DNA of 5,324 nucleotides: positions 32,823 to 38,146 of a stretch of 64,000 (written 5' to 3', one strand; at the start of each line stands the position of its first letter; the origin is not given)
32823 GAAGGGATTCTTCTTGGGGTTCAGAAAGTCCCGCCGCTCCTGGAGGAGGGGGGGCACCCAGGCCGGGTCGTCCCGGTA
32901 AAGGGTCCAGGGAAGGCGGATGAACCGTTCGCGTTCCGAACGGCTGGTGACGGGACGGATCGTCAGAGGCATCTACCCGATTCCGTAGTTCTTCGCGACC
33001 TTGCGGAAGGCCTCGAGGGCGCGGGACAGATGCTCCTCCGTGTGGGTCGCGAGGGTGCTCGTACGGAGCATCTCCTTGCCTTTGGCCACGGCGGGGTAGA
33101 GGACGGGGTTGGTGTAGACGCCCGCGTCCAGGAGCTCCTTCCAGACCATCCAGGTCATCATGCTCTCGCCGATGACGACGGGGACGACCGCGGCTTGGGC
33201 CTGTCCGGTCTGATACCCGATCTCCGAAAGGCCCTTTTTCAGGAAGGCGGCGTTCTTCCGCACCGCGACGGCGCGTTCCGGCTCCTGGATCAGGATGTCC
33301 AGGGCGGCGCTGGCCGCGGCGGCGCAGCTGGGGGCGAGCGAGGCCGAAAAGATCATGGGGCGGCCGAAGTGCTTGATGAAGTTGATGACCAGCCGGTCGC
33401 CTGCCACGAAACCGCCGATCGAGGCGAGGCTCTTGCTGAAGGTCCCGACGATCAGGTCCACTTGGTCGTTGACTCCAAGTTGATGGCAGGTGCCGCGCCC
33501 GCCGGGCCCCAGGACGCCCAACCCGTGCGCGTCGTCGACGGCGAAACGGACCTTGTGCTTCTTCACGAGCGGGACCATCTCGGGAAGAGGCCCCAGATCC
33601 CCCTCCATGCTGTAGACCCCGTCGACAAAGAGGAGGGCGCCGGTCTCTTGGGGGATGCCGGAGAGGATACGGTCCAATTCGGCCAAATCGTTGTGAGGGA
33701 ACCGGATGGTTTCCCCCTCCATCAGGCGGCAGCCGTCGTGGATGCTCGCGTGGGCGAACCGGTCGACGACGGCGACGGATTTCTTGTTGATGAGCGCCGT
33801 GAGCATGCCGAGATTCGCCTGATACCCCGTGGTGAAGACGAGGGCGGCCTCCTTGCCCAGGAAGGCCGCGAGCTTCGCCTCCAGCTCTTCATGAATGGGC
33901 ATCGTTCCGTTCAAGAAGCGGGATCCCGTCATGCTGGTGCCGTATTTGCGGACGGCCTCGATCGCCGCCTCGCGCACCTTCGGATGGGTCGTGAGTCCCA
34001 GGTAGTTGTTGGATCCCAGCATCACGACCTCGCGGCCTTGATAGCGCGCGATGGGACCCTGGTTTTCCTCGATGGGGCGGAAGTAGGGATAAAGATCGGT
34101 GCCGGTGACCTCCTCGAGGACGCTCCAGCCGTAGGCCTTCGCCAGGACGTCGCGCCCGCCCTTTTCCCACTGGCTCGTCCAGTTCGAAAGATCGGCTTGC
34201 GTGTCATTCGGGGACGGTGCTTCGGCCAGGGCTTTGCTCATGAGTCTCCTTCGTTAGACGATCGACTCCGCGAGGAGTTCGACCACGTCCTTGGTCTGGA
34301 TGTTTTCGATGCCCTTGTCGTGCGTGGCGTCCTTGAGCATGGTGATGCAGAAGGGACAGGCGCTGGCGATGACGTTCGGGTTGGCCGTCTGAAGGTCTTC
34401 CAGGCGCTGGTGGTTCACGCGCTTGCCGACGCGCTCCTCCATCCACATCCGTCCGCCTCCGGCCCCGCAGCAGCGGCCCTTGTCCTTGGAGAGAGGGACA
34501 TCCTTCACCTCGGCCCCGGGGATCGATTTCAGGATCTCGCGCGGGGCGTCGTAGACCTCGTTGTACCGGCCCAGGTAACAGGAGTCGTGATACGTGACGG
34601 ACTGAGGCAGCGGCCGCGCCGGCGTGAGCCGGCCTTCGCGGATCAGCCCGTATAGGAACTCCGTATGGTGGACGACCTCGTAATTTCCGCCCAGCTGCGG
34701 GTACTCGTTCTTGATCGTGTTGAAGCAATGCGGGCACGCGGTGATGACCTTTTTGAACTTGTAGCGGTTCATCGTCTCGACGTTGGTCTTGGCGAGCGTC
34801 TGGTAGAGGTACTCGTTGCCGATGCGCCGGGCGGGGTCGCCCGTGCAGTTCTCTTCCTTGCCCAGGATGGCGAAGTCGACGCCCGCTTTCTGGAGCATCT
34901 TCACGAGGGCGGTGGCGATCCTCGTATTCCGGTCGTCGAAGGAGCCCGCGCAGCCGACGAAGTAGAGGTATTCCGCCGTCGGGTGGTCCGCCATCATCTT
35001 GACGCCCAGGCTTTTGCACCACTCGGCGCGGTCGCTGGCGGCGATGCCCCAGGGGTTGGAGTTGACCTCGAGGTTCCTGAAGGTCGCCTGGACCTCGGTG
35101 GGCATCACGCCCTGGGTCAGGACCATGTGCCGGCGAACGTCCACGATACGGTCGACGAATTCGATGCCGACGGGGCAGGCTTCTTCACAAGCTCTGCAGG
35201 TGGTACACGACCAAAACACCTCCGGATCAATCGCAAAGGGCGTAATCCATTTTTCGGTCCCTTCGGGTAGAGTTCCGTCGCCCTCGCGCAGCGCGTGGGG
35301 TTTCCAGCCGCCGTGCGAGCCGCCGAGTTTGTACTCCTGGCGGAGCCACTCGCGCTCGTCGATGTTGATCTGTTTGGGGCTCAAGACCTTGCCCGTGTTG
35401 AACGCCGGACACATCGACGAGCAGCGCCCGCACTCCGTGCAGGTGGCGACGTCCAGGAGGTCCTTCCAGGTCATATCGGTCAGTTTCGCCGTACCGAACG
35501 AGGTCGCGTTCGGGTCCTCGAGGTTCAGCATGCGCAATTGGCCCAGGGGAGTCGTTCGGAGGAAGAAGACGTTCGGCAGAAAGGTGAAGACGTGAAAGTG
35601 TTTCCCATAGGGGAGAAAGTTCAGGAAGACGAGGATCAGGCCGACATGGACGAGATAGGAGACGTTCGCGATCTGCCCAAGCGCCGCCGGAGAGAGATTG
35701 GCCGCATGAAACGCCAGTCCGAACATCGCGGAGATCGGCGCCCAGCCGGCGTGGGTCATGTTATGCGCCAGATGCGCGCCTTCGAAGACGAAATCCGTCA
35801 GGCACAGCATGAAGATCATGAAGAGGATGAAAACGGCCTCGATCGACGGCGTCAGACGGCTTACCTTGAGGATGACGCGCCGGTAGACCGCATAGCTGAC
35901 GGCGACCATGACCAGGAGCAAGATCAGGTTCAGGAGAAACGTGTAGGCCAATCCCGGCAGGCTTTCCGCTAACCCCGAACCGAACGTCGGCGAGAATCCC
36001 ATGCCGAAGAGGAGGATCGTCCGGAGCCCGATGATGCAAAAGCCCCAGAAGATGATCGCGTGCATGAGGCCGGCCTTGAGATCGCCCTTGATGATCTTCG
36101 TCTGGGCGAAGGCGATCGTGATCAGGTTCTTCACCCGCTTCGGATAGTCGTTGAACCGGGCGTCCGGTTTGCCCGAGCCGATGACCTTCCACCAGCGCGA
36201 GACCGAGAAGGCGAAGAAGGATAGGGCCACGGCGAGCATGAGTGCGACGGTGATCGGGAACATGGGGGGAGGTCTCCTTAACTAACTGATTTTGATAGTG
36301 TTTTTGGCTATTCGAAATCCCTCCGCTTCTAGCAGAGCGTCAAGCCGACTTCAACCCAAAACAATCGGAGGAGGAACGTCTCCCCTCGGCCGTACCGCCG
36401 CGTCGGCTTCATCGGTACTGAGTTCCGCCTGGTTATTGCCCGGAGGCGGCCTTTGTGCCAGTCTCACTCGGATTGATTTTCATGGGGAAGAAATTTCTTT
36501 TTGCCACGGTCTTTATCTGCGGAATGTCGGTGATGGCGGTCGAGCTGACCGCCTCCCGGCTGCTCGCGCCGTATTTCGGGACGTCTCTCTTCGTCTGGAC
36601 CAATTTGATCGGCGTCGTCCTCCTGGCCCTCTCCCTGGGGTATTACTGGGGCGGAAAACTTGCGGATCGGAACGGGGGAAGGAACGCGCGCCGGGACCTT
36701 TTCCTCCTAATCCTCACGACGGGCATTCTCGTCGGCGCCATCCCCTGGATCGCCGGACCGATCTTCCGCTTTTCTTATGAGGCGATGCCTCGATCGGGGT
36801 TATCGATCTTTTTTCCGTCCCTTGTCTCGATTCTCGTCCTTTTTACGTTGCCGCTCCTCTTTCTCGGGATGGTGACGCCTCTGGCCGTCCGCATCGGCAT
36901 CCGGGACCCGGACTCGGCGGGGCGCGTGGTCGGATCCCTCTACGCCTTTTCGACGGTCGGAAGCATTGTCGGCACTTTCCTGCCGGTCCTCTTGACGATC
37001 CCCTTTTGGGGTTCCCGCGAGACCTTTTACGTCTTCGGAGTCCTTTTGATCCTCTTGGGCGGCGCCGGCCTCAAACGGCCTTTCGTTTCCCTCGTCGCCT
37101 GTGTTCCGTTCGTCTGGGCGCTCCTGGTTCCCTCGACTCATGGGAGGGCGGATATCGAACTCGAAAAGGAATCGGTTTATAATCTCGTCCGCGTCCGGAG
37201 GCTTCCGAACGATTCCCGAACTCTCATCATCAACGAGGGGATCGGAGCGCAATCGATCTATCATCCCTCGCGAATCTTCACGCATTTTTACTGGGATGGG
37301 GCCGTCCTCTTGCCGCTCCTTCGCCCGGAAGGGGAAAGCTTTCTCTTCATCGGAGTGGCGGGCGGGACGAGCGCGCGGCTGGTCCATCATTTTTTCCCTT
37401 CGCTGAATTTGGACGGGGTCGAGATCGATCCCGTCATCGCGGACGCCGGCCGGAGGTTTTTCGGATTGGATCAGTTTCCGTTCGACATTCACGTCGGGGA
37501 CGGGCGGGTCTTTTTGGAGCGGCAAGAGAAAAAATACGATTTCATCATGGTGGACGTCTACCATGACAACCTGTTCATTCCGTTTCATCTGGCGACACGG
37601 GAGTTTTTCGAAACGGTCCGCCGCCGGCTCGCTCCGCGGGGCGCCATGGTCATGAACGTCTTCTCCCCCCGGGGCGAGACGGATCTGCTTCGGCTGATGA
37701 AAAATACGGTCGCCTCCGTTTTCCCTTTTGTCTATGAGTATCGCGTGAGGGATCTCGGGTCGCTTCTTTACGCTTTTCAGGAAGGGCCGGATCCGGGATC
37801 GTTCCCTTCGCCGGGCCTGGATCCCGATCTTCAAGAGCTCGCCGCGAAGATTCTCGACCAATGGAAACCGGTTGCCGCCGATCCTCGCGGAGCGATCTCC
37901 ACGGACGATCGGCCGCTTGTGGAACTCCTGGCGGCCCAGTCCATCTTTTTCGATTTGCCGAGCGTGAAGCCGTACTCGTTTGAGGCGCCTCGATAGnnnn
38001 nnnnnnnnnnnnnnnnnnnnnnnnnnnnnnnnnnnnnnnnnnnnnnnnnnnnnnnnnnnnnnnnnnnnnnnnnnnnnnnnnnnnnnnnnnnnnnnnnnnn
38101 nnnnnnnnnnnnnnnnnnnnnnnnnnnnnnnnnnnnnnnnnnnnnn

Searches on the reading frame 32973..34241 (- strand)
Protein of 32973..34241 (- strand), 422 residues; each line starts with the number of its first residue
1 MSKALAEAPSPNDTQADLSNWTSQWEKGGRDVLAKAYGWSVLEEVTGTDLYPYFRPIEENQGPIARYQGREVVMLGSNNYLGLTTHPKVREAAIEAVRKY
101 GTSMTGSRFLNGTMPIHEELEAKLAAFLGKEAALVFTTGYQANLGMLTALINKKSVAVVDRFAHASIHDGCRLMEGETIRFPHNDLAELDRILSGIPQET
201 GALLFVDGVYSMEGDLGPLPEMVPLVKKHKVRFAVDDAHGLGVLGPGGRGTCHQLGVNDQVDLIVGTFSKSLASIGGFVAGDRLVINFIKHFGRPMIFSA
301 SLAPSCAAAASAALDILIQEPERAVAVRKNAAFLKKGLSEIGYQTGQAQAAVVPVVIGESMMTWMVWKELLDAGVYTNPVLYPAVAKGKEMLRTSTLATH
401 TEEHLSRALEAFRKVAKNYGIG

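Call 9: search_protein_families(library=pfam, proteins=[window:32973-34241:-], max_evalue=0.001)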
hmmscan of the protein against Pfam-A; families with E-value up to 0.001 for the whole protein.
window:32973-34241:- (422 aa): 2 families
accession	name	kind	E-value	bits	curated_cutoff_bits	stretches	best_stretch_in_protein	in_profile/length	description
PF00155.27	Aminotran_1_2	-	1.8e-58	198.9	19.7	1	71-412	2-361/361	Aminotransferase class I and II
PF01212.27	Beta_elim_lyase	-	2.7e-05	24.1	27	0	115-169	32-86/288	Beta-eliminating lyase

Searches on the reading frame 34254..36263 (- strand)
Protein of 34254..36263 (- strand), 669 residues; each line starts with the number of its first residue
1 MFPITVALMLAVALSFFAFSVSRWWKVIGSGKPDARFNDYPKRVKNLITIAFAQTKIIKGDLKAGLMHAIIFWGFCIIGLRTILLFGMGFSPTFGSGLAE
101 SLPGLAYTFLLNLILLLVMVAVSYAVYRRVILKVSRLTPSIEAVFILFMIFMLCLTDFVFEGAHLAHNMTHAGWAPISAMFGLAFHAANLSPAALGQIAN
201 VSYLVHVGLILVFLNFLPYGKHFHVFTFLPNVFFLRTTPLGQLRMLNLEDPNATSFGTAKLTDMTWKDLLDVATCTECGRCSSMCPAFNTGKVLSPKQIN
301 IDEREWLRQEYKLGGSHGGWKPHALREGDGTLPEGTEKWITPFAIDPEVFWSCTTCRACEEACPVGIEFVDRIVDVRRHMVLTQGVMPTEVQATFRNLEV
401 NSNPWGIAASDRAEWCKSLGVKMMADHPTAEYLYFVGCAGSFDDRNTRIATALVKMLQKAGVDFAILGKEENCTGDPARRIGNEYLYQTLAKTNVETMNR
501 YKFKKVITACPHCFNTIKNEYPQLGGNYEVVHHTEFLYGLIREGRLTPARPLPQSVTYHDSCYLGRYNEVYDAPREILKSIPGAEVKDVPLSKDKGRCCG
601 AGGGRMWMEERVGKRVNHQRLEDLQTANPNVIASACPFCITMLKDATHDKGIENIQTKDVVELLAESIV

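Call 9: search_protein_families(library=pfam, proteins=[window:34254-36263:-], max_evalue=0.001)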
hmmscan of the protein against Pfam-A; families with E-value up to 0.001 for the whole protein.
window:34254-36263:- (669 aa): 9 families
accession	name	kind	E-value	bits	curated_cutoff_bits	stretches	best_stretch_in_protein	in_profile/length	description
PF02754.22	CCG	-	5.8e-37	126.1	20.6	2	556-644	1-85/85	Cysteine-rich domain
PF13183.11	Fer4_8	-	1.9e-10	41.5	27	1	272-367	2-68/68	4Fe-4S dicluster domain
PF13187.11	Fer4_9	-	1.4e-09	38.3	27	1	275-366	2-50/52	4Fe-4S dicluster domain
PF13237.11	Fer4_10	-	6e-06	26.5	25.5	1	269-364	3-53/53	4Fe-4S dicluster domain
PF12838.12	Fer4_7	-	8.4e-06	26.6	27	1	274-367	1-52/52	4Fe-4S dicluster domain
PF13534.11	Fer4_17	-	9.2e-06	26.6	22.2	0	271-286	42-57/61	4Fe-4S dicluster domain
PF13484.11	Fer4_16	-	8.5e-05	23.7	30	0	275-290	2-17/66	4Fe-4S double cluster binding domain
PF12797.12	Fer4_2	-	0.00015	21.9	24.5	1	266-287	1-22/22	4Fe-4S binding domain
PF00037.32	Fer4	-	0.00028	21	21.1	0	271-286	4-19/24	4Fe-4S binding domain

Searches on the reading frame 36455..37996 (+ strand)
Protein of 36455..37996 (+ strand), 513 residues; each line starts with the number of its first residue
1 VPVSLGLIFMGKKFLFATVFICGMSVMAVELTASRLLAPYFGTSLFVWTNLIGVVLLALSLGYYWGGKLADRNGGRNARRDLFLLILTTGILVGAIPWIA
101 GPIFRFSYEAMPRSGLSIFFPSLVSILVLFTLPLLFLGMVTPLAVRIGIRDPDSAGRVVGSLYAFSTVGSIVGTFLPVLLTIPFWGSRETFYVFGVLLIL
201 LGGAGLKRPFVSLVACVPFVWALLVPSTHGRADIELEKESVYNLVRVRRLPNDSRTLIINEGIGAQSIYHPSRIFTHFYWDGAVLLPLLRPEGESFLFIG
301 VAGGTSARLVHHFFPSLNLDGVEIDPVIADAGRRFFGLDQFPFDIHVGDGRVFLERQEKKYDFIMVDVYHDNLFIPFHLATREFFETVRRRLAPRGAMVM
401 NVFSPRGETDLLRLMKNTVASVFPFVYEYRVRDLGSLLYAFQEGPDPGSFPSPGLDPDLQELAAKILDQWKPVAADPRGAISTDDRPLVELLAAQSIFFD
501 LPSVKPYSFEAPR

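Call 9: search_protein_families(library=pfam, proteins=[window:36455-37996:+], max_evalue=0.001)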
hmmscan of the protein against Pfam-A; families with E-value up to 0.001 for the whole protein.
window:36455-37996:+ (513 aa): 2 families
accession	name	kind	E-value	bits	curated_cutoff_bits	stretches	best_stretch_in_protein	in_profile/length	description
PF01564.23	Spermine_synth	-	1.5e-09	38.1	22.9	1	299-429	25-158/186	Spermine/spermidine synthase domain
PF13578.12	Methyltransf_24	-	0.00056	21.2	26.3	0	298-400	2-102/105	Methyltransferase domain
